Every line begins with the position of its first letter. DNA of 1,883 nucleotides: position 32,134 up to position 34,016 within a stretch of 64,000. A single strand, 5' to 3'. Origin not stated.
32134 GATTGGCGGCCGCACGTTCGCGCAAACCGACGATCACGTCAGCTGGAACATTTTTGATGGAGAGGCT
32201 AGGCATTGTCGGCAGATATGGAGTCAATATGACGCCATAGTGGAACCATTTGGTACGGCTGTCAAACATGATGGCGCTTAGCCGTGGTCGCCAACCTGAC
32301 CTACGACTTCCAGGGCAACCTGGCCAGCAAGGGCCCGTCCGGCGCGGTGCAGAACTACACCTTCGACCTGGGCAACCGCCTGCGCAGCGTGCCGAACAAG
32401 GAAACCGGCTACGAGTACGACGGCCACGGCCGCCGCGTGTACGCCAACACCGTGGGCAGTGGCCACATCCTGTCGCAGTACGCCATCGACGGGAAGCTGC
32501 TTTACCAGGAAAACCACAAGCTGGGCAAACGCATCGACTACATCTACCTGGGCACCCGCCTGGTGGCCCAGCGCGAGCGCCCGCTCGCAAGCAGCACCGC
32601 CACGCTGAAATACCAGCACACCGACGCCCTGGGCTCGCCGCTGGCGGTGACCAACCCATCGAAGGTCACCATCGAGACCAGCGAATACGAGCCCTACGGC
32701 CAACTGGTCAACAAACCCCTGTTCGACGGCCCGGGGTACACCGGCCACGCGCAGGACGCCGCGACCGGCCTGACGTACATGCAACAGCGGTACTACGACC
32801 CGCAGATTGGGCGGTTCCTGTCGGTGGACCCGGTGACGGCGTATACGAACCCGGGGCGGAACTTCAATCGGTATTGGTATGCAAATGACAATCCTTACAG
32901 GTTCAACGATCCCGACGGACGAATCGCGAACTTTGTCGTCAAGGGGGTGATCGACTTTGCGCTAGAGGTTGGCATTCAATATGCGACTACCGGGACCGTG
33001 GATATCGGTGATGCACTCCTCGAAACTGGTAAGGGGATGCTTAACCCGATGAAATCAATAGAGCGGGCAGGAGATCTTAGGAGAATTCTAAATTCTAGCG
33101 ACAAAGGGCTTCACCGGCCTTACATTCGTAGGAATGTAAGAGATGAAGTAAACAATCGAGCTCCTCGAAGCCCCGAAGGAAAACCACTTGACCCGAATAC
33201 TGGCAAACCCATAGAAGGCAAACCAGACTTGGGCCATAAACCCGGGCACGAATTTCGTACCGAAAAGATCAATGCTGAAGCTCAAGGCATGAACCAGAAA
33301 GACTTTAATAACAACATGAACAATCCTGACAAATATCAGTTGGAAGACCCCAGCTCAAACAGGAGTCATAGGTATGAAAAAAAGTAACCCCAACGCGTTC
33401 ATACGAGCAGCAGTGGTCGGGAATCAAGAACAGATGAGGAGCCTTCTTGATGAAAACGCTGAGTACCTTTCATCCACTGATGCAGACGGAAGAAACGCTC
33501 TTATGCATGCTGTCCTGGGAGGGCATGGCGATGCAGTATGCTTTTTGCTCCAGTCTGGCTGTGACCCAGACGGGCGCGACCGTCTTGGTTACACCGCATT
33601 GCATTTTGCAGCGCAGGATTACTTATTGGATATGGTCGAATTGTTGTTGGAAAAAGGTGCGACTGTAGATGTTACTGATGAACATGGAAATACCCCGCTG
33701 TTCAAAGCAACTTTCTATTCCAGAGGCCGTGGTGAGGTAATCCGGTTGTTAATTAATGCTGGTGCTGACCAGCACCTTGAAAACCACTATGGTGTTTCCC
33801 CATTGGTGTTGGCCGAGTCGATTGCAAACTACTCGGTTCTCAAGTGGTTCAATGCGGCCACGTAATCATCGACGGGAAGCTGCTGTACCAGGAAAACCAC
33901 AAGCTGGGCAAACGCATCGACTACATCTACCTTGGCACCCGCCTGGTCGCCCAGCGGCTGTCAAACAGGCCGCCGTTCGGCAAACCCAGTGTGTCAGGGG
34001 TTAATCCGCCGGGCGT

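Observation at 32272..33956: Orphan Rhs toxin-immunity cassette framed by 90-nt direct repeats of rhs core sequence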

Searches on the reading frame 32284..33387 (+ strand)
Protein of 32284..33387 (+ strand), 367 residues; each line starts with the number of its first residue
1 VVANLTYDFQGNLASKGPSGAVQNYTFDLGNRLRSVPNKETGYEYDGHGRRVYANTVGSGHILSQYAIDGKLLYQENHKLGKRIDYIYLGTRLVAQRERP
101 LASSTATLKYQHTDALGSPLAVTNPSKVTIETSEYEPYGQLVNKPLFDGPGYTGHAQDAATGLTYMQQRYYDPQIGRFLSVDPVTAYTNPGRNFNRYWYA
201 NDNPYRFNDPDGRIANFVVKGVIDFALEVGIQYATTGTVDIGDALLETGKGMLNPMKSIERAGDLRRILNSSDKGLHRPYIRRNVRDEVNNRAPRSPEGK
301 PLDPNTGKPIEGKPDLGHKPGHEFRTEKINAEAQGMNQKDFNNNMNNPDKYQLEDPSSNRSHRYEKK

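Call 4: search_protein_families(library=pfam, proteins=[window:32284-33387:+], max_evalue=0.01)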
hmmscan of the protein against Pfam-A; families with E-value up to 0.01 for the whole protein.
window:32284-33387:+ (367 aa): 3 families
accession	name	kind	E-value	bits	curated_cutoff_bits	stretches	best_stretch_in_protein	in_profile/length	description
PF14410.12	GH-E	-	2.9e-20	73.1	25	1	298-365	1-68/68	HNH/ENDO VII superfamily nuclease with conserved GHE residues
PF25023.1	TEN_YD-shell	-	0.00048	18.7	50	1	43-205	725-891/909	Teneurin YD-shell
PF05593.20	RHS_repeat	-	0.0011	19.8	22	0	40-52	17-29/38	RHS Repeat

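Call 13: find_homologous_proteins(query=window:32284-33387:+, max_evalue=1e-10)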
Query window:32284-33387:+ (367 aa): 3300 proteins with E <= 1e-10 among 5923 candidates; the best 120 are listed.
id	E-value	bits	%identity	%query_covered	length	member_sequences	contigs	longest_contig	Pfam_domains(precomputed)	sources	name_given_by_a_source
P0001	5.6e-249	844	100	100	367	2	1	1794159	PF14410.13,PF25023.2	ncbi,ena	-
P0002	2.3e-111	391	78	60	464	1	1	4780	PF11429.13,PF05593.20,PF25023.2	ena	-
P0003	1.5e-108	382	75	63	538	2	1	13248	PF05593.20,PF25023.2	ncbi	-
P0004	7.0e-106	373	77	58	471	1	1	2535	PF05593.20,PF25023.2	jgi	jgi:RHS repeat-associated protein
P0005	5.6e-102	360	73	61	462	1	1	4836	PF05593.20,PF25023.2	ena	-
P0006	1.5e-101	359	77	58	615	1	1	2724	PF05593.20,PF25023.2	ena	-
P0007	2.6e-101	358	76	59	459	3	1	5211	PF05593.20,PF25023.2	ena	-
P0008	3.7e-101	357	74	61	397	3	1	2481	PF25023.2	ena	-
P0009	1.6e-100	355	54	93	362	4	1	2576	PF14891.13,PF25023.2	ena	-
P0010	2.4e-100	355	75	58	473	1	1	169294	PF25023.2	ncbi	ncbi:RHS repeat-associated core domain-containing protein [Luteimonas sp. A277]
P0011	5.0e-100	354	51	100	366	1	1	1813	PF14410.13,PF25023.2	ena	-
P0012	7.4e-100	353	76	59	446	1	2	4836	PF05593.20,PF25023.2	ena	-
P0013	8.9e-99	349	75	58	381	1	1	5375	PF25023.2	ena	-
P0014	5.1e-98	347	75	59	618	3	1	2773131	PF05593.20,PF25023.2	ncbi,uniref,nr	ncbi:hypothetical protein GCM10011394_21210 [Luteimonas terricola]|uniref:Teneurin-like YD-shell dom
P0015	1.2e-96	342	70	62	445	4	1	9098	PF05593.20,PF25023.2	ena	-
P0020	2.0e-86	309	97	40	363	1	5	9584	PF05593.20,PF25023.2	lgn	-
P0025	2.0e-78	282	52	72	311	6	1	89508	PF14410.13,PF25023.2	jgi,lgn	-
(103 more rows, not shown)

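Call 15: find_encoding_contigs(protein=P0020, flank=10000, max_places=10)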
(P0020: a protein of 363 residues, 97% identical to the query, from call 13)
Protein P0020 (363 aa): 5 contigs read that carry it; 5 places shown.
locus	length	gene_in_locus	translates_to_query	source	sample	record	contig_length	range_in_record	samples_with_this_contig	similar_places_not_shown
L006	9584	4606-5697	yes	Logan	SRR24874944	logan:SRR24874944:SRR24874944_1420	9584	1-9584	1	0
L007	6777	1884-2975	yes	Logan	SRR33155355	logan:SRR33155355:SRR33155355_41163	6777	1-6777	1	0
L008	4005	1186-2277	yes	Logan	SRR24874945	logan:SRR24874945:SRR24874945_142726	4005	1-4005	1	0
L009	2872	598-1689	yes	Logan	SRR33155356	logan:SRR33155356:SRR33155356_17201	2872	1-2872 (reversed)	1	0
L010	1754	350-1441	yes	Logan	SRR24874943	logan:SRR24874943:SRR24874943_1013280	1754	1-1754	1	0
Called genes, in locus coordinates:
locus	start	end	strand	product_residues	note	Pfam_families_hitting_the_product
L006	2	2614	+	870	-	?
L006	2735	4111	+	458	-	PF14793:DUF4478, PF03641:Lysine_decarbox, PF11892:PpnN_C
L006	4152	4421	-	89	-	-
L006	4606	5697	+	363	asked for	PF25023:TEN_YD-shell, PF05593:RHS_repeat (faint)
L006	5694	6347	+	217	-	-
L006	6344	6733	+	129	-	-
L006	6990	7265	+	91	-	PF09204:Colicin_immun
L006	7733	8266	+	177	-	-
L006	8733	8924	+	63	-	-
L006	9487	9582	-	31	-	?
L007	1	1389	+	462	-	?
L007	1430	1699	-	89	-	-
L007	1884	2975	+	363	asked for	PF25023:TEN_YD-shell, PF05593:RHS_repeat (faint)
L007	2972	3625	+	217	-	-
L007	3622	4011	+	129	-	-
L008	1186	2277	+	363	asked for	PF25023:TEN_YD-shell, PF05593:RHS_repeat (faint)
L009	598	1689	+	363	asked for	PF25023:TEN_YD-shell, PF05593:RHS_repeat (faint)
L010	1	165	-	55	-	?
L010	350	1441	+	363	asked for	PF25023:TEN_YD-shell, PF05593:RHS_repeat (faint)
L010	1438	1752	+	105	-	?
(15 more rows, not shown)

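Call 19: find_encoding_contigs(protein=P0001, flank=10000, max_places=10)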
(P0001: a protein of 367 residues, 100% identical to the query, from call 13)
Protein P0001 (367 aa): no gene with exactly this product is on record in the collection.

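Call 33: search_protein_families(library=pfam, proteins=[L006:5694-6347:+, L006:6344-6733:+, L006:6990-7265:+, L006:7733-8266:+], max_evalue=0.01)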
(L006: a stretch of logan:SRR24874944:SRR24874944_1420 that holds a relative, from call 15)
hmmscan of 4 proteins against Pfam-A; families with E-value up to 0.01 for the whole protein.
L006:5694-6347:+ (217 aa): 1 family
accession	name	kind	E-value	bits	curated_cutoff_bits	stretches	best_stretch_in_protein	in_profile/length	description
PF15534.11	Ntox35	-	0.00015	22.8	23.6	1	135-208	2-74/78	Bacterial toxin 35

L006:6344-6733:+ (129 aa): 0 families

L006:6990-7265:+ (91 aa): 1 family
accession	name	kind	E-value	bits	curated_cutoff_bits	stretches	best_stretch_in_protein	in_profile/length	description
PF09204.15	Colicin_immun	-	1e-09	39.2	22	1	5-89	3-88/88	Bacterial self-protective colicin-like immunity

L006:7733-8266:+ (177 aa): 0 families

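Call 41: list_cluster_members(proteins=[L005:720-1145:-, window:32284-33387:+, window:33374-33865:+])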
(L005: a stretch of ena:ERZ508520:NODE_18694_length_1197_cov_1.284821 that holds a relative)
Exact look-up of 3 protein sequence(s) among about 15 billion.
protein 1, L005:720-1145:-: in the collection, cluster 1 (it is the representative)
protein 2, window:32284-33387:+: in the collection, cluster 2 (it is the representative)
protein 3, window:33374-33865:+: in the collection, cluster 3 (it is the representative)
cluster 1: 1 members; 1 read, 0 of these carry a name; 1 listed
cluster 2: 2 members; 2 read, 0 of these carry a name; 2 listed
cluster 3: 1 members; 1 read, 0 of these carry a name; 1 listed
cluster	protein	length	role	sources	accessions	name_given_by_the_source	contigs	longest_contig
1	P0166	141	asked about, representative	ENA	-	-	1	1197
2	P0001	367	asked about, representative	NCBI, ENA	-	-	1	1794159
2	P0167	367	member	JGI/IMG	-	-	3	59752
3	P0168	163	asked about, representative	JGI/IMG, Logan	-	-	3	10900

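Call 53: find_encoding_contigs(protein=P0025, flank=8000, max_places=3)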
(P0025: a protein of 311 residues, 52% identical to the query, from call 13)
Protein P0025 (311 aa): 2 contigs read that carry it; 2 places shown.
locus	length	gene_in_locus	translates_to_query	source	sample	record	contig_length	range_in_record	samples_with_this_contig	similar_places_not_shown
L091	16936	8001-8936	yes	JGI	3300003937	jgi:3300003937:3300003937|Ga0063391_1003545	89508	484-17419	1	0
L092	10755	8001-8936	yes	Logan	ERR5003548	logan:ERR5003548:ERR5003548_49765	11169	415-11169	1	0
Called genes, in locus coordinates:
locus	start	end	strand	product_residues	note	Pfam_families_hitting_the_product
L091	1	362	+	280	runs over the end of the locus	?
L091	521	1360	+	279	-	PF01965:DJ-1_PfpI, PF17124:ThiJ_like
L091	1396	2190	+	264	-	-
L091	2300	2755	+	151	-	-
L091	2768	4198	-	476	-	-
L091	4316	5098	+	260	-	PF00106:adh_short, PF08659:KR, PF13561:adh_short_C2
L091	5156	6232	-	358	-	PF14082:SduA_C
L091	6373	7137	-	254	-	PF03988:DUF347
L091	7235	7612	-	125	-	PF13788:DUF4180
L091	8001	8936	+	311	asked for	PF25023:TEN_YD-shell, PF14410:GH-E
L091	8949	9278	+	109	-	PF09951:Imm33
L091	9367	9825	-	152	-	PF08327:AHSA1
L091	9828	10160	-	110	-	PF01022:HTH_5, PF12802:MarR_2 (weak), PF12840:HTH_20, PF13412:HTH_24 (weak)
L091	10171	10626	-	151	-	PF08327:AHSA1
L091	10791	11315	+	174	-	PF00583:Acetyltransf_1, PF13508:Acetyltransf_7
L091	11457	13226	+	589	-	PF06100:MCRA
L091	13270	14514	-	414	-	-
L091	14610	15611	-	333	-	PF01965:DJ-1_PfpI, PF00165:HTH_AraC (faint), PF12833:HTH_18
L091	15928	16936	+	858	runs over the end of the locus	PF07715:Plug, PF00593:TonB_dep_Rec_b-barrel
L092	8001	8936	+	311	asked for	PF25023:TEN_YD-shell, PF14410:GH-E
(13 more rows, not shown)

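Call 54: find_encoding_contigs(protein=P0011, flank=3000, max_places=3)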
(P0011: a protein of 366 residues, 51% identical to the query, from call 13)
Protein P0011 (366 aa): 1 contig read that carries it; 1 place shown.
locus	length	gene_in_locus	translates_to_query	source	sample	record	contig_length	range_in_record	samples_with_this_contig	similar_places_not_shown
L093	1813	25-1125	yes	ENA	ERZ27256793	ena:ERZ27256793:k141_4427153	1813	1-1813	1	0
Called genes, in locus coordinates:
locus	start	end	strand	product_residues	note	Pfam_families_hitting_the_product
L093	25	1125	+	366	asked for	PF25023:TEN_YD-shell, PF14410:GH-E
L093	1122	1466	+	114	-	PF09951:Imm33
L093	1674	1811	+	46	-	?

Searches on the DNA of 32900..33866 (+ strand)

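Call 58: search_dna_similar(query=window:32900-33866:+, collection=plasmids, mode=distant, max_rows=5)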
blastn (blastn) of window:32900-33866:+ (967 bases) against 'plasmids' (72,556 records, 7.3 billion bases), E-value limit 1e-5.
No match.

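Call 59: search_dna_similar(query=window:32900-33866:+, collection=phages, mode=distant, max_rows=5)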
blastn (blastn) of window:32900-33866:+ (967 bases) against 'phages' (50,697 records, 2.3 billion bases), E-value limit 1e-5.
No match.

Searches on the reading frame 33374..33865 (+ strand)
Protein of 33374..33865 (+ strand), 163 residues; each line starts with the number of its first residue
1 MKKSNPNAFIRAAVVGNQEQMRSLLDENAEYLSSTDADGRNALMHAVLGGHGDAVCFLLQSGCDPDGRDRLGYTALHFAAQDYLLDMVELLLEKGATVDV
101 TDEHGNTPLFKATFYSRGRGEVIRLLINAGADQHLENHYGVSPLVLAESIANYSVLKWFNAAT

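Call 4: search_protein_families(library=pfam, proteins=[window:33374-33865:+], max_evalue=0.01)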
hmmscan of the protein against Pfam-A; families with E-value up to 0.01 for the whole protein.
window:33374-33865:+ (163 aa): 6 families
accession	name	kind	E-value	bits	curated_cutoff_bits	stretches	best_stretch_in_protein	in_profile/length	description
PF12796.13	Ank_2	-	2.8e-26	92.3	27.3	3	62-135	19-88/90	Ankyrin repeats (3 copies)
PF00023.36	Ank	-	5.8e-23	80.1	21.1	3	72-102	2-32/33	Ankyrin repeat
PF13637.12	Ank_4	-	5.8e-21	74.5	22.7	3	11-59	3-50/50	Ankyrin repeats (many copies)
PF13857.12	Ank_5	-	1.8e-15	57.3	27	2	58-109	1-53/56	Ankyrin repeats (many copies)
PF13606.12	Ank_3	-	2.3e-15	55.4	22.3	2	38-66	1-29/30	Ankyrin repeat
PF24521.3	Ank_KRIT1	-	4.9e-05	23.5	80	0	5-93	18-106/149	KRIT1 ankyrin-repeats domain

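Call 7: find_encoding_contigs(protein=window:33374-33865:+, flank=10000, max_places=10)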
Protein window:33374-33865:+ (163 aa): 2 contigs read that carry it; 2 places shown.
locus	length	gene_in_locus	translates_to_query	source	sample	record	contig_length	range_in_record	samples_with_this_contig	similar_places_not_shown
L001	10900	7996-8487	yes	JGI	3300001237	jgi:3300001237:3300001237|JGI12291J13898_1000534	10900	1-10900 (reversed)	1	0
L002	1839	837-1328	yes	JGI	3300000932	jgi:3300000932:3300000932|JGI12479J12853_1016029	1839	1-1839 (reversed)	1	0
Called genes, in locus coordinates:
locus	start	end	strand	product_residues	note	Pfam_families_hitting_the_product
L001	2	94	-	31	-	?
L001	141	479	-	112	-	-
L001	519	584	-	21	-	-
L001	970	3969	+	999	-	PF13620:CarboxypepD_reg, PF25183:OMP_b-brl_4, PF00593:TonB_dep_Rec_b-barrel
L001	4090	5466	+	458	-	-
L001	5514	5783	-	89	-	-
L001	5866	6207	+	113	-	-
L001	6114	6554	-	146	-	PF01850:PIN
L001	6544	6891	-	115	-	PF22513:FitA-like_RHH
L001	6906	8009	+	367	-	PF25023:TEN_YD-shell, PF14410:GH-E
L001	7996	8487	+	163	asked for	PF12796:Ank_2, PF13606:Ank_3 (faint), PF13637:Ank_4 (weak), PF13857:Ank_5, PF12796:Ank_2, PF00023:Ank (weak), PF13637:Ank_4 (weak)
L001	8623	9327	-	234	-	-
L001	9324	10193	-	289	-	PF27523:PSD, PF02666:PS_Dcarbxylase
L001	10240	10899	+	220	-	?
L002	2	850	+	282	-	?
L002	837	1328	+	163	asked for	PF12796:Ank_2, PF13606:Ank_3 (faint), PF13637:Ank_4 (weak), PF13857:Ank_5, PF12796:Ank_2, PF00023:Ank (weak), PF13637:Ank_4 (weak)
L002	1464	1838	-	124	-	?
